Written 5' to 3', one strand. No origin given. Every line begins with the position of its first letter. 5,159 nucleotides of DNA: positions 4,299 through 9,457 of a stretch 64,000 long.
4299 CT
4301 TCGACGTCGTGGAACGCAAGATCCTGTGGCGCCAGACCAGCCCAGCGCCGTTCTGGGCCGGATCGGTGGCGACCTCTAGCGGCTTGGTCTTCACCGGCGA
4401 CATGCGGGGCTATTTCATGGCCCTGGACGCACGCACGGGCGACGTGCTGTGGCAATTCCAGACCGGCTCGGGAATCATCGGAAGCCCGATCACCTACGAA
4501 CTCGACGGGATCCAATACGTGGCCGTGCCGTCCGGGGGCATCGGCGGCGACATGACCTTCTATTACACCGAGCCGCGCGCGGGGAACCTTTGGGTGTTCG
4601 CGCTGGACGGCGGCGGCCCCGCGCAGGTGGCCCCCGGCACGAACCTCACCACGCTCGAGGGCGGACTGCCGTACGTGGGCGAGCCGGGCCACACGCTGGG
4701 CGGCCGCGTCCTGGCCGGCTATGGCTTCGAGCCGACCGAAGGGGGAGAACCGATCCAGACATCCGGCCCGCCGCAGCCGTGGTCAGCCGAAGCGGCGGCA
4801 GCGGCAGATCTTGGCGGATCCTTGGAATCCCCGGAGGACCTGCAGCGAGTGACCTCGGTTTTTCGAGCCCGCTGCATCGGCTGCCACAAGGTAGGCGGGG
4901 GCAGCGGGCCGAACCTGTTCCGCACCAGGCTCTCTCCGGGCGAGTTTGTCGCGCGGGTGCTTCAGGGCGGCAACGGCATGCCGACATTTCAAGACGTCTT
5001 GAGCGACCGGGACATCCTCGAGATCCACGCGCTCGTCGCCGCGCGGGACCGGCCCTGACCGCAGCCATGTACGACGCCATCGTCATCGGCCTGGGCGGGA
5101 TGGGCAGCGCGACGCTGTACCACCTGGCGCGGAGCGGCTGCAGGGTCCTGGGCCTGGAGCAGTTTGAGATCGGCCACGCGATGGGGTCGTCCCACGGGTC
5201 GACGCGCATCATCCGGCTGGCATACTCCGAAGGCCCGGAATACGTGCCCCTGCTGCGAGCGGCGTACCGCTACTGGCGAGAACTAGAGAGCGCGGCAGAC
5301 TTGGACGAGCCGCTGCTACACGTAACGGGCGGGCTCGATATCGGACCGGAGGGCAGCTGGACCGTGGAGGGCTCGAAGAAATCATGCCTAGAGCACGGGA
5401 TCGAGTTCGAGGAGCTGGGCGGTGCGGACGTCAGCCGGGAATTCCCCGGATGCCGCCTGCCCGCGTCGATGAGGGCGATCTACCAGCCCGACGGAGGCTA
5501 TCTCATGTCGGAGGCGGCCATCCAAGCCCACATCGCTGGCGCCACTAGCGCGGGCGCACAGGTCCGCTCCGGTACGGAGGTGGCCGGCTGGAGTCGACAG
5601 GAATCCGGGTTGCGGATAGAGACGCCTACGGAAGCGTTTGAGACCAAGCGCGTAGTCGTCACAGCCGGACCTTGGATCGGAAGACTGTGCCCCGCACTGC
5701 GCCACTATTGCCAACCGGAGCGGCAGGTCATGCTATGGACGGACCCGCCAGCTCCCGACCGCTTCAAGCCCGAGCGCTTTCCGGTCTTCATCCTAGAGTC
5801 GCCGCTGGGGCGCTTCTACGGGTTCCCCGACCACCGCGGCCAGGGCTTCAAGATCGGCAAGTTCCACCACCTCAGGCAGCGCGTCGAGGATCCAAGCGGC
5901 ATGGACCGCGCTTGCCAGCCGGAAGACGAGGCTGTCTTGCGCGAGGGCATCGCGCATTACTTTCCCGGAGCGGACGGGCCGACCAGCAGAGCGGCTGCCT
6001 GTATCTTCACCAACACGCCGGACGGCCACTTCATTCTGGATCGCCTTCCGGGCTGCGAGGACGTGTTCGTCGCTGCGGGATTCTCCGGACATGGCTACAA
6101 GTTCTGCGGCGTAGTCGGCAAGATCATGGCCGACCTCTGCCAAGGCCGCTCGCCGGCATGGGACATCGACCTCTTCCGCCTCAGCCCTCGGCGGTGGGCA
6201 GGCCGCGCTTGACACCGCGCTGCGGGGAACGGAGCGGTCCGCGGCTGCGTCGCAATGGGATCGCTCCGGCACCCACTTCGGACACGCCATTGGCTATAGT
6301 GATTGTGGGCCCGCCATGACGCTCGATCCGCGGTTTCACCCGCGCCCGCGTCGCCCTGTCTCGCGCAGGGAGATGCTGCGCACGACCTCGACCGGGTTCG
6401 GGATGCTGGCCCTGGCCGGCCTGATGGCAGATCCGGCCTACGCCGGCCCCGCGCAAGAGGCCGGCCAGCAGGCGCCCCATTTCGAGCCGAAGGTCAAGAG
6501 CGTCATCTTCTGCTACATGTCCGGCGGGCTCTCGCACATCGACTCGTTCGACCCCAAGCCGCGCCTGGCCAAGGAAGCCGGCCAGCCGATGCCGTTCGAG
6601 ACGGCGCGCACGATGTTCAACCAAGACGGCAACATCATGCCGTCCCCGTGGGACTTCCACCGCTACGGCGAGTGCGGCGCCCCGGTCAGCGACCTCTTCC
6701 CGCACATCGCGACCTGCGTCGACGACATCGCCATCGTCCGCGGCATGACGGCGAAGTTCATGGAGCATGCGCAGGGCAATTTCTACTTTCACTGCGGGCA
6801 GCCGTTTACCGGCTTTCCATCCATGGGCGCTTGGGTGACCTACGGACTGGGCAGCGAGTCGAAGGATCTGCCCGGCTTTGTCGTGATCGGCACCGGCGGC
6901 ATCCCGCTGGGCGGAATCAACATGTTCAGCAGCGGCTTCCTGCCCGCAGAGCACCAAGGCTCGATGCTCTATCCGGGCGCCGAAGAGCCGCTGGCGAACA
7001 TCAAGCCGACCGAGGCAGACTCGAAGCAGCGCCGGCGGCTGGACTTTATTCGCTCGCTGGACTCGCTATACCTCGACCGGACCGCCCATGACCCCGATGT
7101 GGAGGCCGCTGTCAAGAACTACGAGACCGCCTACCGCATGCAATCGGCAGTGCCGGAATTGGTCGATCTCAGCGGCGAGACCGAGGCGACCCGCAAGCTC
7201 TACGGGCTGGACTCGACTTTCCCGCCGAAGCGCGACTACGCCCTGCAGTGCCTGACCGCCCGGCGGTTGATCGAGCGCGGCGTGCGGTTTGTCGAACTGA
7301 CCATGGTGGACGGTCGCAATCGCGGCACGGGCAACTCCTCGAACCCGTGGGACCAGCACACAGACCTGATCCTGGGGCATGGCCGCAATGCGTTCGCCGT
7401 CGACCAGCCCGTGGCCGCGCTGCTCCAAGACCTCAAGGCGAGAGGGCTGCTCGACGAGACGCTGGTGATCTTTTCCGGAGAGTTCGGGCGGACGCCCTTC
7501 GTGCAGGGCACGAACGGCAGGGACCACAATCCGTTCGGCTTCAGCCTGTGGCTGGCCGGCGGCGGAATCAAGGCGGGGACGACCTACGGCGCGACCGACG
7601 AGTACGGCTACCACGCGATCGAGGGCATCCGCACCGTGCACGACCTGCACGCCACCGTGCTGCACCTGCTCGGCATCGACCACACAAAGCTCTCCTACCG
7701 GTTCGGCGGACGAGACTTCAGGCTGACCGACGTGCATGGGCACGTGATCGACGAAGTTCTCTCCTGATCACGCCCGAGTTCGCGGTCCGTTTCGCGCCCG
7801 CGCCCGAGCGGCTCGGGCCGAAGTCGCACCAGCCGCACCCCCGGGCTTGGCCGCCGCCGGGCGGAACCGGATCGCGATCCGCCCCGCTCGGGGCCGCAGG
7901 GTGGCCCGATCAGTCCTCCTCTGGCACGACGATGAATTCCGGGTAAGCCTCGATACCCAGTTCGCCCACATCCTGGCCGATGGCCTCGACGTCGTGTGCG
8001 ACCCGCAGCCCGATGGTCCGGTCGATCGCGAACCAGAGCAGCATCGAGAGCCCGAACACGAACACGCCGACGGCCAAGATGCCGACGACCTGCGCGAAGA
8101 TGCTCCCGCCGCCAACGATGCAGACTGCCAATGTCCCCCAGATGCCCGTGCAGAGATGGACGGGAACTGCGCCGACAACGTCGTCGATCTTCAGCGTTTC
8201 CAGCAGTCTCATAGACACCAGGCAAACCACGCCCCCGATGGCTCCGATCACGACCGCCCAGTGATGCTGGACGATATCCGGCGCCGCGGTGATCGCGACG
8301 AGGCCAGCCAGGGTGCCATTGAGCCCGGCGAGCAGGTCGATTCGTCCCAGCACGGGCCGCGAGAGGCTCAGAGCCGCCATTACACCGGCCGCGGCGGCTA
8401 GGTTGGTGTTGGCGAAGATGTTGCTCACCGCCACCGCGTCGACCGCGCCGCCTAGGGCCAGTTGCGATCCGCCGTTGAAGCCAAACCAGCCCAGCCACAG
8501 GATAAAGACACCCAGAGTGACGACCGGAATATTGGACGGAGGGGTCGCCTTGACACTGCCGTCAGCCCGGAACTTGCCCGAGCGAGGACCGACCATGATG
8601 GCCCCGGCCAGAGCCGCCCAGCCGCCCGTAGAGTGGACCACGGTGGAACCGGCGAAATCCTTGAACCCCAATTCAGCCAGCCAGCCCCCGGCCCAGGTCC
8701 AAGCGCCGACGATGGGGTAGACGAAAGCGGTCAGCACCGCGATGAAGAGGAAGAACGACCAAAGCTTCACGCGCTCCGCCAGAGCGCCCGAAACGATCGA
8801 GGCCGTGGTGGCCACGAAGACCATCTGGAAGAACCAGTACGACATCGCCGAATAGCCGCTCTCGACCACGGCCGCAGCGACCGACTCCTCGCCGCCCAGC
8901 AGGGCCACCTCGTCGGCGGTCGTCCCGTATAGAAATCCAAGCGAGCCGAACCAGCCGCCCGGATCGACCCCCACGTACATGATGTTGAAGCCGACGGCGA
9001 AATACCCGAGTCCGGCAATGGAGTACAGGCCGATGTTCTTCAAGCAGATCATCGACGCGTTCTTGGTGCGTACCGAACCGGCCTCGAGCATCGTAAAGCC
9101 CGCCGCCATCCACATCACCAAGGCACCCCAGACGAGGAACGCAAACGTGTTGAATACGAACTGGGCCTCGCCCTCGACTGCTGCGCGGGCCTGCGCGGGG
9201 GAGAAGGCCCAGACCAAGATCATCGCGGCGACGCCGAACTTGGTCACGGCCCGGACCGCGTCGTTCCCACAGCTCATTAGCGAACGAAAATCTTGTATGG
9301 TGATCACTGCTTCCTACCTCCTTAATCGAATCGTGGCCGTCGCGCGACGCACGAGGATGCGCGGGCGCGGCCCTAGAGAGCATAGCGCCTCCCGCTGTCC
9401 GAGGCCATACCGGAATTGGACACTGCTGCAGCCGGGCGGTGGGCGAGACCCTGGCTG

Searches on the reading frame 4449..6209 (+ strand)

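Call 8: search_protein_families(library=pfam, proteins=[window:4449-6209:+], max_evalue=0.001)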
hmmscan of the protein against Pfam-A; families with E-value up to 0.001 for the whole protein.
window:4449-6209:+ (587 aa): 1 family
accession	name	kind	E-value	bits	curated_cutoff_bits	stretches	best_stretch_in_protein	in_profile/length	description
PF01266.30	DAO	-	1.3e-52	180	27.9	1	209-563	1-353/353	FAD dependent oxidoreductase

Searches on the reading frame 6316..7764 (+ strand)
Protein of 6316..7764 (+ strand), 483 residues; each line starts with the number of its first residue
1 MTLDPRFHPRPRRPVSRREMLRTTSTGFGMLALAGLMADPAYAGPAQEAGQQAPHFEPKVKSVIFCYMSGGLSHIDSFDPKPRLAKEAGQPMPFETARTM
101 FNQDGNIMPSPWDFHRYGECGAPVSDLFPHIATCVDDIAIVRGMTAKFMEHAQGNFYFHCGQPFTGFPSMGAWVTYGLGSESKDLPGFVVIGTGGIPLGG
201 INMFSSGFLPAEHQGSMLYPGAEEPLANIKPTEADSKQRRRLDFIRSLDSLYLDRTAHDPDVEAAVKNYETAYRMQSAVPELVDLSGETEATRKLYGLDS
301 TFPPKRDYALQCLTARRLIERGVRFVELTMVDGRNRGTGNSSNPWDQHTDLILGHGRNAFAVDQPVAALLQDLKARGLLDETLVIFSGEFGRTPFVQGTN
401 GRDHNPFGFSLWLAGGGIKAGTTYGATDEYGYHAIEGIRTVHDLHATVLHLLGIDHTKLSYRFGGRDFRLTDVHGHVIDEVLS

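Call 8: search_protein_families(library=pfam, proteins=[window:6316-7764:+], max_evalue=0.001)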
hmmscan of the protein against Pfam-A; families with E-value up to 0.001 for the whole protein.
window:6316-7764:+ (483 aa): 1 family
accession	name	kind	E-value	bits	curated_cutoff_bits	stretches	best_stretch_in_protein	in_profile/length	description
PF07394.17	DUF1501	-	6.5e-139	463.9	27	1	61-482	2-390/390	Protein of unknown function (DUF1501)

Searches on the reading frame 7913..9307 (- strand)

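Call 54: search_protein_families(library=pfam, proteins=[window:7913-9307:-], max_evalue=0.0001)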
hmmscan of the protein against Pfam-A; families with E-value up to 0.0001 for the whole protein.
window:7913-9307:- (465 aa): 1 family
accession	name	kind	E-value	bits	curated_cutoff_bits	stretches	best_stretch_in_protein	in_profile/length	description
PF00909.26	Ammonium_transp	-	1.7e-97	327.1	23.2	1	57-455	3-399/399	Ammonium Transporter Family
